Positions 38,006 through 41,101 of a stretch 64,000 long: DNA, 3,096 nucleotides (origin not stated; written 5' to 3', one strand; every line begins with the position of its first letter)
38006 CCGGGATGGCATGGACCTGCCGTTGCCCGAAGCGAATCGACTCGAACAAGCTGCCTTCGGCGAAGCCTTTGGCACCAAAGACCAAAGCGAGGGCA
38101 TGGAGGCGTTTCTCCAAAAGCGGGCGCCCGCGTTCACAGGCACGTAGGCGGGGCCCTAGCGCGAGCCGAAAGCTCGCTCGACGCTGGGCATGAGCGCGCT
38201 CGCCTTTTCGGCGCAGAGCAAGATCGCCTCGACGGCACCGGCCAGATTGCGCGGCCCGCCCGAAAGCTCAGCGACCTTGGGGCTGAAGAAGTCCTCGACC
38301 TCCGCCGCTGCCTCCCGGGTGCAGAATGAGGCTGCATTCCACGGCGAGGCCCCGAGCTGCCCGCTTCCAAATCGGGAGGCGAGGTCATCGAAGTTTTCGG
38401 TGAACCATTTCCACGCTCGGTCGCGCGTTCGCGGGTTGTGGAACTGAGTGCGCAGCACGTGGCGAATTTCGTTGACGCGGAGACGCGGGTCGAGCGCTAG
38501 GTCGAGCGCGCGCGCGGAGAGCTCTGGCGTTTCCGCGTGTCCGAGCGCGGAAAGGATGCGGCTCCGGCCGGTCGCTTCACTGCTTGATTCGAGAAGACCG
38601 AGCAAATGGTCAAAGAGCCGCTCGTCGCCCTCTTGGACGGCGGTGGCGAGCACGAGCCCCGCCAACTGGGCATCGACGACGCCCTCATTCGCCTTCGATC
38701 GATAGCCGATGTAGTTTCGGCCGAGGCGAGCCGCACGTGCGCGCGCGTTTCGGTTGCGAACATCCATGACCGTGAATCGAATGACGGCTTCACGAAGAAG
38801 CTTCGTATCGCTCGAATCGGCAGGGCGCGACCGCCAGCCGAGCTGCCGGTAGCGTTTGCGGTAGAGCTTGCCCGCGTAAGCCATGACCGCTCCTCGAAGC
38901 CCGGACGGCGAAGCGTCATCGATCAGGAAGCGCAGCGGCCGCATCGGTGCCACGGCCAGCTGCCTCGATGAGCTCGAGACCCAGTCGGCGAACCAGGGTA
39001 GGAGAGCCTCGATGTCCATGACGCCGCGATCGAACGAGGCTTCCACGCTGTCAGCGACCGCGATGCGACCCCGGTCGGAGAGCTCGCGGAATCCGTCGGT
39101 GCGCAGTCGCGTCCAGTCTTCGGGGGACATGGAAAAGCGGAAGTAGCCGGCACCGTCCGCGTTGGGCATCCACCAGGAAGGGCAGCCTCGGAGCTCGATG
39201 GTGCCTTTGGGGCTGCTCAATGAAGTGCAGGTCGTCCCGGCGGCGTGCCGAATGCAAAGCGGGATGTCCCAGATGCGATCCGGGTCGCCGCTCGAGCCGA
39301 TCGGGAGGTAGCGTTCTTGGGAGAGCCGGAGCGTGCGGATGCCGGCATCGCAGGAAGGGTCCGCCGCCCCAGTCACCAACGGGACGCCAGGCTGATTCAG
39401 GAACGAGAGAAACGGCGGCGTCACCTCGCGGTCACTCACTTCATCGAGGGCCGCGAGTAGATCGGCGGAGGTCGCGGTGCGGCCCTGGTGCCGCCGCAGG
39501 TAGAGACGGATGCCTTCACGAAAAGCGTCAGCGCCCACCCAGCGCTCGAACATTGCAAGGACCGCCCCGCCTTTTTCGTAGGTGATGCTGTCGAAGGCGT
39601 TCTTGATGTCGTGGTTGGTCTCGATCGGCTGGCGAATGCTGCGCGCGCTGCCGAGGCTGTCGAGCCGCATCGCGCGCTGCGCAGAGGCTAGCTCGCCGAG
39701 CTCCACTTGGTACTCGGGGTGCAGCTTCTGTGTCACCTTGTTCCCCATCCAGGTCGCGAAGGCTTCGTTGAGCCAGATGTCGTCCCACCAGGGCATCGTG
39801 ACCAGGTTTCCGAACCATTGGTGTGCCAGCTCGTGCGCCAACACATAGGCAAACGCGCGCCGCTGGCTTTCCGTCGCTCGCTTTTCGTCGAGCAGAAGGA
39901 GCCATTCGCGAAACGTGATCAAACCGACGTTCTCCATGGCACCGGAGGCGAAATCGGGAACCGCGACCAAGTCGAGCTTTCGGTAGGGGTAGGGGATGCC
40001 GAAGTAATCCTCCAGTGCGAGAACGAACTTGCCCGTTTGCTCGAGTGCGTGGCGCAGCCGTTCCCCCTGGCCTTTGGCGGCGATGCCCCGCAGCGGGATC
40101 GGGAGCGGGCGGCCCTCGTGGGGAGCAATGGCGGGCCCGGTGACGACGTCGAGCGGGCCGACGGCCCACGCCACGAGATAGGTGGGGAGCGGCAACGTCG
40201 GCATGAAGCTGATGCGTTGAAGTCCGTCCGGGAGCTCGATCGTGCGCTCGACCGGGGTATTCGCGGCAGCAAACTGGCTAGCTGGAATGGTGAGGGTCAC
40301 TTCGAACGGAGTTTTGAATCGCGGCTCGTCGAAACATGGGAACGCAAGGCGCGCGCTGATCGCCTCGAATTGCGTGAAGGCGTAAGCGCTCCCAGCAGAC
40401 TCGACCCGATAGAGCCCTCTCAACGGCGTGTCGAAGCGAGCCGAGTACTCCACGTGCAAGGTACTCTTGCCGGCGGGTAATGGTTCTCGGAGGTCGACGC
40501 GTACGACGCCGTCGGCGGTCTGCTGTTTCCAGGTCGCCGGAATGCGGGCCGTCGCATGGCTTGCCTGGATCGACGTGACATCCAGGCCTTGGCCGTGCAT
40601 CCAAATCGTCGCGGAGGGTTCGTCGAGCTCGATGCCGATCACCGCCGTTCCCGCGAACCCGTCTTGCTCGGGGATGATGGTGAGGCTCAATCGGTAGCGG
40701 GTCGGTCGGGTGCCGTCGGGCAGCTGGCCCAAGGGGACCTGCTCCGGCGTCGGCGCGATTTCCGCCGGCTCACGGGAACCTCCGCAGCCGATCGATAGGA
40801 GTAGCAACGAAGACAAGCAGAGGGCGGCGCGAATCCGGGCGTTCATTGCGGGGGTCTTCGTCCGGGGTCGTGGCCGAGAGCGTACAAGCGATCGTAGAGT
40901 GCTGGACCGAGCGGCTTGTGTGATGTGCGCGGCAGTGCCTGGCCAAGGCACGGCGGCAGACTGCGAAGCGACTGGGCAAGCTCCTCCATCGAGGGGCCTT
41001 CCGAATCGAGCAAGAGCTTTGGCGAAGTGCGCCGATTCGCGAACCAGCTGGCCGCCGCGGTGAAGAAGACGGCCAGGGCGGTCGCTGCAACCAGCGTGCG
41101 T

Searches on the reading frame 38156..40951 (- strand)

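Call 45: search_protein_families(library=pfam, proteins=[window:38156-40951:-], max_evalue=0.00001)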
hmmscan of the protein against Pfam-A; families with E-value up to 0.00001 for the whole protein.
window:38156-40951:- (931 aa): 3 families
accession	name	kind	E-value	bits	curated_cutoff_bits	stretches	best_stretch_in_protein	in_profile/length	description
PF01433.26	Peptidase_M1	-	1.5e-70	237.7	27.7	1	302-511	2-212/218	Peptidase family M1 domain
PF11838.14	ERAP1_C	-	4e-46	158.3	38.2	1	593-910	1-316/318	ERAP1-like C-terminal domain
PF17900.6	Peptidase_M1_N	-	4.6e-35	121.8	25.8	1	83-259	2-186/186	Peptidase M1 N-terminal domain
